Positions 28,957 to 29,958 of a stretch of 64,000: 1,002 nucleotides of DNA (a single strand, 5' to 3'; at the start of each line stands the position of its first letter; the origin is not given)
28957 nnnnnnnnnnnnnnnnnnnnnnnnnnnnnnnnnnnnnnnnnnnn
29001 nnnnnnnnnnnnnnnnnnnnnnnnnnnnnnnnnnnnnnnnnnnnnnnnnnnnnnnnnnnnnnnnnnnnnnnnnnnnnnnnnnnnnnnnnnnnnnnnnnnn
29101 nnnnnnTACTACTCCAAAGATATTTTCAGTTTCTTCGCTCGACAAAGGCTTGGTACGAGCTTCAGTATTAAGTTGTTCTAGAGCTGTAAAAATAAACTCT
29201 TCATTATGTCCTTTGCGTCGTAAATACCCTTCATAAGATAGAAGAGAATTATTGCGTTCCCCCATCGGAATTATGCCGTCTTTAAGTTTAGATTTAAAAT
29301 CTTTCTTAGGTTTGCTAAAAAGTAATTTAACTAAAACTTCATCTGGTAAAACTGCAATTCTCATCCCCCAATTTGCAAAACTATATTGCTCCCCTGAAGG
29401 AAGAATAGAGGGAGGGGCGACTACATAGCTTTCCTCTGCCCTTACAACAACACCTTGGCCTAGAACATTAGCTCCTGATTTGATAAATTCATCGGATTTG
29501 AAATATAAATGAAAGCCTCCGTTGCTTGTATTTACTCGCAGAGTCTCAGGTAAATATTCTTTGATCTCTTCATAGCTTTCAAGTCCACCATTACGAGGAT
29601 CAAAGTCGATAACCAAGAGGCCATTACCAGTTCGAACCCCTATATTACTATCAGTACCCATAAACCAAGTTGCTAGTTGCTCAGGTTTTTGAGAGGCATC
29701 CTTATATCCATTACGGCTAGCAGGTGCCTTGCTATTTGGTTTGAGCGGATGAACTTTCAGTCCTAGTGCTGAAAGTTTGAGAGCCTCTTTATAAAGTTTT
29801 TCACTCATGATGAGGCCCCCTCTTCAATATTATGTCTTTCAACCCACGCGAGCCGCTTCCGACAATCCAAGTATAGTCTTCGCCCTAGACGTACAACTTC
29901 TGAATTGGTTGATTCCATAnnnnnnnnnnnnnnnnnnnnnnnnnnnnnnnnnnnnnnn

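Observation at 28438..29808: Partial copy of the island's PrimPol-PriCT module fused to two TM helices and a glycine-zipper domain: candidate membrane-acting sensor/effector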

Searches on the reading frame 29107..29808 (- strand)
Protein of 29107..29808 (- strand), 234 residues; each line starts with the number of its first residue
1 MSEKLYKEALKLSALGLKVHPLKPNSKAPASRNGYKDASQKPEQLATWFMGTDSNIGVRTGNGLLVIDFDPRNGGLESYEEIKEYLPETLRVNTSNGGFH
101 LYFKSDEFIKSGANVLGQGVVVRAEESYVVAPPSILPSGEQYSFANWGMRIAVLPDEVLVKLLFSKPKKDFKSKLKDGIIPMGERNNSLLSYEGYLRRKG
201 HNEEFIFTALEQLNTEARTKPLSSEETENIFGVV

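Call 37: find_related_loci(query=A4, collection=genome_contigs, flank=10000)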
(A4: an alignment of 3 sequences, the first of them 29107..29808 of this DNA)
Query A4 (234 aa) in genome_contigs; peptide patterns used: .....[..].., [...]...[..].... (x = any residue, [..] = any of these).
55 stretches matched a pattern; 2 encode a relative of the query (tblastn E <= 1e-3); 2 distinct loci.
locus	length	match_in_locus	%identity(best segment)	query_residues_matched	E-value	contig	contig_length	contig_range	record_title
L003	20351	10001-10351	31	33-142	9e-10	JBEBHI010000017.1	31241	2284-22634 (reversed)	MAG: Terricaulis sp. isolate ATF_18 NODE_450_length_31241_cov_8.908484, whole genome shotgun sequence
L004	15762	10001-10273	29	55-138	1e-6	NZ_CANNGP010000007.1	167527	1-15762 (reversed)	Uncultured Tateyamaria sp. isolate 4-94.fasta NODE_7, whole genome shotgun sequence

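Call 38: find_related_loci(query=A4, collection=metagenome_contigs, flank=10000)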
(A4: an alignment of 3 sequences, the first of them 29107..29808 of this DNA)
Query A4 (234 aa) in metagenome_contigs; peptide patterns used: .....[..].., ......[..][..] (x = any residue, [..] = any of these).
465 stretches matched a pattern; 124 encode a relative of the query (tblastn E <= 1e-3); the best 80 are kept; 80 distinct loci.
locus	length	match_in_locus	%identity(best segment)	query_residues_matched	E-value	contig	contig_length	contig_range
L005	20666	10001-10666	36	9-230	7e-29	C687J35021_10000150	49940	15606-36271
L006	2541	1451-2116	36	9-230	6e-29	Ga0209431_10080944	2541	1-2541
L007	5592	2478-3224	34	4-221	4e-28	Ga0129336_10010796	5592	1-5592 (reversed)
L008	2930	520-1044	34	16-189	4e-27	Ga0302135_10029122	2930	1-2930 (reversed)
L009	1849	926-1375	37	9-146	3e-24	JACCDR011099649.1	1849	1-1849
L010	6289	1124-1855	29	4-223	1e-23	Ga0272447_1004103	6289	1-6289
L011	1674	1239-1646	38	9-146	5e-23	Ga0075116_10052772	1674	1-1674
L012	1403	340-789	38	9-146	5e-23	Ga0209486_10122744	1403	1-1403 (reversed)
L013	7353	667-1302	34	27-230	2e-22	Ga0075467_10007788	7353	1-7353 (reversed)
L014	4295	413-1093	29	5-230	2e-22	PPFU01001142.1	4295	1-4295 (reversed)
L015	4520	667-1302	34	27-230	2e-22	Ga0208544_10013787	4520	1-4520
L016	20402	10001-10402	37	27-155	1e-21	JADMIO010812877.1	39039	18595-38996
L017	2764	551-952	37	27-155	1e-21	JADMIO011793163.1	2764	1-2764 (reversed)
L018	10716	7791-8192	37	27-155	1e-21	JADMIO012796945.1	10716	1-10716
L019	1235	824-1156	43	27-139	8e-22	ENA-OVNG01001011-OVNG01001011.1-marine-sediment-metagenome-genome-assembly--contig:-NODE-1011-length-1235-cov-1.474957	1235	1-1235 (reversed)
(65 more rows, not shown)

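Call 71: search_solved_structures(query=window:29107-29808:-, max_evalue=0.01, show_alignments=3)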
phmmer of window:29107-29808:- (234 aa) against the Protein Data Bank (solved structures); distinct sequences matched with E-value up to 0.01: 3.
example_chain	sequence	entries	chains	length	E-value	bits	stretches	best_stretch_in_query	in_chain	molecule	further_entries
1rni_A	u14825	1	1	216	0.002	21.2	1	16-116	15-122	ORF904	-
1ro0_A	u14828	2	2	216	0.004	20.1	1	15-116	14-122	ORF904 | hypothetical protein ORF904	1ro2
3m1m_A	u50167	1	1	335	0.0046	19.9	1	15-116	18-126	ORF904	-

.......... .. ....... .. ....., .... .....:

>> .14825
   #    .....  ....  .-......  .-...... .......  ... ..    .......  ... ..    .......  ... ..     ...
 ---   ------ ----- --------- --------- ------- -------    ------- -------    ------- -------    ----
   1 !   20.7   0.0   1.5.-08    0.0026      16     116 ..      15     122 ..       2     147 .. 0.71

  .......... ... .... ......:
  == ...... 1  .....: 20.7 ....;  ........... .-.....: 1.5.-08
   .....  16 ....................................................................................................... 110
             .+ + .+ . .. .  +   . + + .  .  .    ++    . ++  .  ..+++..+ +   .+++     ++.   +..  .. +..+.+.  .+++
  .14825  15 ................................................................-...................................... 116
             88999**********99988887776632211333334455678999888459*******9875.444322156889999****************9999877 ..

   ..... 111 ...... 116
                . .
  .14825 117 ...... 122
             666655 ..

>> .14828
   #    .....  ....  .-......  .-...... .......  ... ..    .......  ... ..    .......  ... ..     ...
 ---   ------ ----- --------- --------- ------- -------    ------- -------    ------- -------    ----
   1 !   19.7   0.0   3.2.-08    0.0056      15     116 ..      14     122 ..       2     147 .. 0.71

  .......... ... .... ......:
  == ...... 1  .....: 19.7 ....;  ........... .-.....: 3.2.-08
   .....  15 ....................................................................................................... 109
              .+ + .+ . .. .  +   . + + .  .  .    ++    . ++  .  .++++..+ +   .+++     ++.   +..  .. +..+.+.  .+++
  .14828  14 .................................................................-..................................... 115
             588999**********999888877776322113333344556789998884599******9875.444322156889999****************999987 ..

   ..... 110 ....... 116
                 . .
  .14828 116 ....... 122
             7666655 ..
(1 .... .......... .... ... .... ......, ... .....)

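Call 74: search_solved_structures(query=A4, max_evalue=0.1, show_alignments=2)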
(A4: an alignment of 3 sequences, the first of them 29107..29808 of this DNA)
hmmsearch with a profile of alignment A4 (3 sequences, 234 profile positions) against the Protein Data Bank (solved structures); distinct sequences matched with E-value up to 0.1: 3.
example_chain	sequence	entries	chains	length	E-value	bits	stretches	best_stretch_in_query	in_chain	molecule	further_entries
1rni_A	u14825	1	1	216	0.0084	18.8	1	15-131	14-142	ORF904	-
1ro0_A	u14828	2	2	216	0.016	17.8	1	14-131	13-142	ORF904 | hypothetical protein ORF904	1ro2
3m1m_A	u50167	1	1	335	0.019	17.7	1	15-131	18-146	ORF904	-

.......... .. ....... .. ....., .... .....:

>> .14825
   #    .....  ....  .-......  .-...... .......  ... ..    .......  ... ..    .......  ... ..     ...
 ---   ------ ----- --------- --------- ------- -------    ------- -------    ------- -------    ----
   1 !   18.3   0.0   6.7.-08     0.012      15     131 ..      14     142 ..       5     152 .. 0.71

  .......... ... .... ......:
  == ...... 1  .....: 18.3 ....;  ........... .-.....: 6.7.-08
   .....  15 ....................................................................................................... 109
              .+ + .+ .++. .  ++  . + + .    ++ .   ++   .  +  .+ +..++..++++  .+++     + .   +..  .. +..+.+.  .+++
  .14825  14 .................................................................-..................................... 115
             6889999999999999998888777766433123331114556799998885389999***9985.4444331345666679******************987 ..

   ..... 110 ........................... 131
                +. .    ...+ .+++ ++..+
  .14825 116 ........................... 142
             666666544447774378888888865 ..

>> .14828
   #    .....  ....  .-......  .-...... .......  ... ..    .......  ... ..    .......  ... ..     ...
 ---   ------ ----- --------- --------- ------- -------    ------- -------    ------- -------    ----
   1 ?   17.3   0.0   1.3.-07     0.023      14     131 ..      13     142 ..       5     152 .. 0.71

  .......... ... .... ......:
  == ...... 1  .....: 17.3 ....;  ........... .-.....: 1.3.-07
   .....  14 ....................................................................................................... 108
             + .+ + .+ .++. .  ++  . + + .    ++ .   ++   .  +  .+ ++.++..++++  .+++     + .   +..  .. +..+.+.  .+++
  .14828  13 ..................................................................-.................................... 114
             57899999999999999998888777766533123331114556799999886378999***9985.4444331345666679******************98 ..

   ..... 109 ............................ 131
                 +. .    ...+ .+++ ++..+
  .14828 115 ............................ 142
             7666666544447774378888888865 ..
